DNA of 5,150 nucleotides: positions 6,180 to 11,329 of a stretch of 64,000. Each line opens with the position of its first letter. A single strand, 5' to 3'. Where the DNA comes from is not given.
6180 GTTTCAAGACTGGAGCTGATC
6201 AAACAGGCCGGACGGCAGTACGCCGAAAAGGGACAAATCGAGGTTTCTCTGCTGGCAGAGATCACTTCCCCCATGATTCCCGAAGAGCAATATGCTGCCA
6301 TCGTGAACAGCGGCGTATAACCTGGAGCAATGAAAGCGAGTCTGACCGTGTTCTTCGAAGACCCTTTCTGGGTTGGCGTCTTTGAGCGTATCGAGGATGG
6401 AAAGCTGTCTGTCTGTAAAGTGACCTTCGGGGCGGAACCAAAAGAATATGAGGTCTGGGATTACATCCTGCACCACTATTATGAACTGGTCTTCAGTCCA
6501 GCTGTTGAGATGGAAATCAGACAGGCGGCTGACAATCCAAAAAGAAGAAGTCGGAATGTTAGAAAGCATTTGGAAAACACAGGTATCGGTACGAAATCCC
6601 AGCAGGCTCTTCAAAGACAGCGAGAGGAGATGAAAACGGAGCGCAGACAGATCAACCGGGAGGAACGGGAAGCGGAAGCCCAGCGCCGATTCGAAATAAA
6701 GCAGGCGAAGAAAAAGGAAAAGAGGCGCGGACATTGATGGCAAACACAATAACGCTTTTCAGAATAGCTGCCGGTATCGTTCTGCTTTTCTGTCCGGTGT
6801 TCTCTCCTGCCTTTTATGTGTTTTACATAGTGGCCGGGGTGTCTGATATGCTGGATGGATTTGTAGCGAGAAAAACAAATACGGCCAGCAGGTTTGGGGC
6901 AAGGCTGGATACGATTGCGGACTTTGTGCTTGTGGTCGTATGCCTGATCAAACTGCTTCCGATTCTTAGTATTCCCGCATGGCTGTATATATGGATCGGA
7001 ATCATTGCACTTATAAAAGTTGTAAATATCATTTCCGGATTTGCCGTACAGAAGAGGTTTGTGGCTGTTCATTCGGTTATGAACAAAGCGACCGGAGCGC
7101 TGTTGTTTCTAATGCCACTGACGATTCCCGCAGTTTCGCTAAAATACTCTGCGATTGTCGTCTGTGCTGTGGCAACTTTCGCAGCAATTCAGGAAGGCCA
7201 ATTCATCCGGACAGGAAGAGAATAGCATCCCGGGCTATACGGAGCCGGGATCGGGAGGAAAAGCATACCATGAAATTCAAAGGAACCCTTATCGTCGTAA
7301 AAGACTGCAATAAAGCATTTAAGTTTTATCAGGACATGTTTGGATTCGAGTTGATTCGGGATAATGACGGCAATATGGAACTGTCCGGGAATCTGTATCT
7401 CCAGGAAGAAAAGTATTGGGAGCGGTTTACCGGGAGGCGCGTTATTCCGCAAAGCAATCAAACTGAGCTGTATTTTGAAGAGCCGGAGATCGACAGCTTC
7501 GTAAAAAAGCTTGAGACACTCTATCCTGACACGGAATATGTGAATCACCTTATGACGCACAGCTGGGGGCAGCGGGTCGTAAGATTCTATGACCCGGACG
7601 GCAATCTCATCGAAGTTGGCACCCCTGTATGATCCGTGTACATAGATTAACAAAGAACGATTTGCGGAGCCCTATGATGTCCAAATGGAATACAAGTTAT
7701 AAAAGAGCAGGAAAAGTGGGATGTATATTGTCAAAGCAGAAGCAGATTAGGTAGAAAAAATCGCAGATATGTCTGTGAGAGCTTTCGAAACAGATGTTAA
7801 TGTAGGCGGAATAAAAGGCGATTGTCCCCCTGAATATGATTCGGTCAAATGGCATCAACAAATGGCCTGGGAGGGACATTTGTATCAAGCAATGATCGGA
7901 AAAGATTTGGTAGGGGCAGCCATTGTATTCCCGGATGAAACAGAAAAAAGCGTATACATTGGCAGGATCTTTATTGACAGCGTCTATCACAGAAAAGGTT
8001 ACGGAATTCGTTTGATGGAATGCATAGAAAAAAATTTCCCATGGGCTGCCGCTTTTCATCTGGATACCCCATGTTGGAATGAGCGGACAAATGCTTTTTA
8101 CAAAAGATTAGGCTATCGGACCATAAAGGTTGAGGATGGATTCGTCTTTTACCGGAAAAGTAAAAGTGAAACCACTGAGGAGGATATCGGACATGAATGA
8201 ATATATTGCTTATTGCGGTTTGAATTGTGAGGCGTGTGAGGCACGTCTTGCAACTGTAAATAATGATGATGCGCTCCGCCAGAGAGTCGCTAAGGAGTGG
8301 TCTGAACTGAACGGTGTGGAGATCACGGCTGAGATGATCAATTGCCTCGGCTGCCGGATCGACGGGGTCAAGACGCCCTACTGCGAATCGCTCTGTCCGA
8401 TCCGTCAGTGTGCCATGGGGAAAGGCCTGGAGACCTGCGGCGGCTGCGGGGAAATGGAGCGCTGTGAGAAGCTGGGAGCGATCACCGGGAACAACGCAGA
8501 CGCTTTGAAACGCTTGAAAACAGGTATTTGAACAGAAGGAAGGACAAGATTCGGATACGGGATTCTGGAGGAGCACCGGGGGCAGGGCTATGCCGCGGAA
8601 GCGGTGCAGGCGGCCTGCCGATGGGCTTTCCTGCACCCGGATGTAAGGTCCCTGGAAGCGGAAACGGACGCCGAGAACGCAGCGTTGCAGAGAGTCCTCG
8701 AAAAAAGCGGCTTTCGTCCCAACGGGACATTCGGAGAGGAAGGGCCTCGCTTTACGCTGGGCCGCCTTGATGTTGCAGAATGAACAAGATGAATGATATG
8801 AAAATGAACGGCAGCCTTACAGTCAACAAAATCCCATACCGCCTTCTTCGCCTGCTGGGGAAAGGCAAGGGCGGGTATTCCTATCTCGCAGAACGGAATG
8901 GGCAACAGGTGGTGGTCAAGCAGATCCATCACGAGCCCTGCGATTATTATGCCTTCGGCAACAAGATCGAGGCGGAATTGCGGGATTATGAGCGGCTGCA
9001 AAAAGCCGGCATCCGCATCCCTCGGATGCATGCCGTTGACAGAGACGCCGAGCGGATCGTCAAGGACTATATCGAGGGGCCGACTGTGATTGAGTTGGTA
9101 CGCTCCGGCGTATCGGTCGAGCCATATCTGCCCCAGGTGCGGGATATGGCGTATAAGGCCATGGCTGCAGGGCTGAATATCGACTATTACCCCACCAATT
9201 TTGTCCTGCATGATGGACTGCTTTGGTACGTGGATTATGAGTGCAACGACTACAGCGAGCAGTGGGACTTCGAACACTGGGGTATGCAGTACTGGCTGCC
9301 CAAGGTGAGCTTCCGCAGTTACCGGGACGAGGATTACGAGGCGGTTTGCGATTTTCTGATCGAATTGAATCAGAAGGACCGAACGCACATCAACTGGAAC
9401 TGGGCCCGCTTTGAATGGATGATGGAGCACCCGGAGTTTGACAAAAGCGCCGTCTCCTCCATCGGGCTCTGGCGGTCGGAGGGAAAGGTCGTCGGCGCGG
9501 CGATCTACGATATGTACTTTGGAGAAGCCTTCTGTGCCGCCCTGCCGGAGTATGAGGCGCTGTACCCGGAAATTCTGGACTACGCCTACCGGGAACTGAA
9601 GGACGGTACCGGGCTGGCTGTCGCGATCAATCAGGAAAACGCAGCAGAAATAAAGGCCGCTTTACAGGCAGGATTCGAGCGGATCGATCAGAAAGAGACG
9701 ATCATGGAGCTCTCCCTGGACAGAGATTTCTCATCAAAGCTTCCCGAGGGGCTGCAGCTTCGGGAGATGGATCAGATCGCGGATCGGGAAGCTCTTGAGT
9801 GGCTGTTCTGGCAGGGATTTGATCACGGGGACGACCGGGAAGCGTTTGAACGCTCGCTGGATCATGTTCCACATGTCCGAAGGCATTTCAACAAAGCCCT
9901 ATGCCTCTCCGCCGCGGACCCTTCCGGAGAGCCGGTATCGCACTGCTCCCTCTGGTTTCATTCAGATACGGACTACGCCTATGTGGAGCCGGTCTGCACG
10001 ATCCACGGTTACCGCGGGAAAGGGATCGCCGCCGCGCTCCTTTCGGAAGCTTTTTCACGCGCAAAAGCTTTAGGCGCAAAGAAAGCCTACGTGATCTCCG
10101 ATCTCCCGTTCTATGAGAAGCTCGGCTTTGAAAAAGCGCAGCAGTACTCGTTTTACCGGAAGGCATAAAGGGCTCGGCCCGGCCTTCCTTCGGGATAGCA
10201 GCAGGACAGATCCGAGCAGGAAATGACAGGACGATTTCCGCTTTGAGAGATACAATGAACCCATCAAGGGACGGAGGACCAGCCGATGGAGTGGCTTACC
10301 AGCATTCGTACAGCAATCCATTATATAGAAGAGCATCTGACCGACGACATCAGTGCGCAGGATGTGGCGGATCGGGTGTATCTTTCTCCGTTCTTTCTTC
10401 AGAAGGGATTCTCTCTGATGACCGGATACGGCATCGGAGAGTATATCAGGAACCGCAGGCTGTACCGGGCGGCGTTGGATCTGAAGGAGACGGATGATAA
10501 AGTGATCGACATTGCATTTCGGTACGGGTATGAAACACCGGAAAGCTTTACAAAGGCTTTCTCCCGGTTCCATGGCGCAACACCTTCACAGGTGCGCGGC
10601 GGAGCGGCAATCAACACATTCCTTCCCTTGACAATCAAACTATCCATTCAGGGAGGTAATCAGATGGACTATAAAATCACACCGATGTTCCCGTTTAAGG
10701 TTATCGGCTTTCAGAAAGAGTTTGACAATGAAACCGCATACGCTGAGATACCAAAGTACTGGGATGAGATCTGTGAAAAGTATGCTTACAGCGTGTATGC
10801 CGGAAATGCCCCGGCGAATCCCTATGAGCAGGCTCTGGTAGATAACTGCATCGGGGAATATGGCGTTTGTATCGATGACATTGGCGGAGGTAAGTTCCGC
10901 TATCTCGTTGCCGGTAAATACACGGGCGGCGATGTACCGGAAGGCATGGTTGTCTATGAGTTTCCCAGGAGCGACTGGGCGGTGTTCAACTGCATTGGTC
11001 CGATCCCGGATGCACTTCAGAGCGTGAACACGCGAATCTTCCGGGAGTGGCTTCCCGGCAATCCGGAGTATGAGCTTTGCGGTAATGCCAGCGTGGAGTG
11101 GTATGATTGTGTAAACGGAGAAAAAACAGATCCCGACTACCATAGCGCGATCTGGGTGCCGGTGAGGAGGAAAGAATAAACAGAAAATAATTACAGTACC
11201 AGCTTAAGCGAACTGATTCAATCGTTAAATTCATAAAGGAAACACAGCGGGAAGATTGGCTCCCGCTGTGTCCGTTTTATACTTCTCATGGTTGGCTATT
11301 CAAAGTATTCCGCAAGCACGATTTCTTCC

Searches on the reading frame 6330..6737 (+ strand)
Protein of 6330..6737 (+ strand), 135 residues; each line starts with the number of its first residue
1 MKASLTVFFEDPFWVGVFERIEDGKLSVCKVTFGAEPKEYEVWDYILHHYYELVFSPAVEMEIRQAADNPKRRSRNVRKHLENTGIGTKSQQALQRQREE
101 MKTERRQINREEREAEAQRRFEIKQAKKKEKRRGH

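Call 70: search_protein_families(library=pfam, proteins=[window:6330-6737:+], max_evalue=0.0001)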
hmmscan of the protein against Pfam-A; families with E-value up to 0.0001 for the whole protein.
window:6330-6737:+ (135 aa): 1 family
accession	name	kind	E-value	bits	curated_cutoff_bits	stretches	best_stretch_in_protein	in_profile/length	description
PF11208.13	DUF2992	-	7.5e-52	175.5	23.8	1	5-135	1-132/132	Protein of unknown function (DUF2992)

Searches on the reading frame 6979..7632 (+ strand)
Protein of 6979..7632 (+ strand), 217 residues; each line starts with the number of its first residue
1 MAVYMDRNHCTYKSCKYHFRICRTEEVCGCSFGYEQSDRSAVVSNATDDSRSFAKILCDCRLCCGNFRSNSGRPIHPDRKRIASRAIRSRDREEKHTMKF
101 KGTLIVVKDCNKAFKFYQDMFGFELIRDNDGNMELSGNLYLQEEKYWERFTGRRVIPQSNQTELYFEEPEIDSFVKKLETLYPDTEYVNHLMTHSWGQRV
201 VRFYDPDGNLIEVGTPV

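Call 70: search_protein_families(library=pfam, proteins=[window:6979-7632:+], max_evalue=0.0001)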
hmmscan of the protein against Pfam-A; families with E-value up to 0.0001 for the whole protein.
window:6979-7632:+ (217 aa): 3 families
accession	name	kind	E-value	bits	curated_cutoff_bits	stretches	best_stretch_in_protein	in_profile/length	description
PF12681.13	Glyoxalase_2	-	1.6e-25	89.8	30.1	1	100-216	1-116/118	Glyoxalase-like domain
PF00903.31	Glyoxalase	-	9.3e-13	49.1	20.6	1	103-213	5-121/121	Glyoxalase/Bleomycin resistance protein/Dioxygenase superfamily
PF22677.2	Ble-like_N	-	1.7e-05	24.9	24.5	1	104-130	6-33/41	Bleomycin resistance protein-like N-terminal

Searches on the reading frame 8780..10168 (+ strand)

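Call 70: search_protein_families(library=pfam, proteins=[window:8780-10168:+], max_evalue=0.0001)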
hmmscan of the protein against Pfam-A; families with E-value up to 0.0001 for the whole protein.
window:8780-10168:+ (462 aa): 3 families
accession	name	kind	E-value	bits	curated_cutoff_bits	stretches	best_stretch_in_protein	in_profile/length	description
PF00583.31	Acetyltransf_1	-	1.2e-12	48.6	20.7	1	339-450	4-116/116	Acetyltransferase (GNAT) family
PF13508.13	Acetyltransf_7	-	1.6e-09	38.4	27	1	379-452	9-84/84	Acetyltransferase (GNAT) domain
PF13527.13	Acetyltransf_9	-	2.4e-05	24.8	25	0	397-452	70-126/127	Acetyltransferase (GNAT) domain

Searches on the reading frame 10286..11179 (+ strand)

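Call 70: search_protein_families(library=pfam, proteins=[window:10286-11179:+], max_evalue=0.0001)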
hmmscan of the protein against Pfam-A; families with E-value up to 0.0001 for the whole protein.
window:10286-11179:+ (297 aa): 4 families
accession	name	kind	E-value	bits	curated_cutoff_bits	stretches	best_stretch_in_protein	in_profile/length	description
PF12833.13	HTH_18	-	5.4e-18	65.5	33.6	1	28-104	2-78/80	Helix-turn-helix domain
PF14526.11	Cass2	-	2.2e-17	64.1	27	1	134-293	5-150/150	Integron-associated effector binding protein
PF06445.20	GyrI-like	-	2.8e-16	60.6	26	1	127-294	1-155/155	GyrI-like small molecule binding domain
PF00165.29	HTH_AraC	-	3.3e-06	27.5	26.6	0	69-104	7-41/42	Bacterial regulatory helix-turn-helix proteins, AraC family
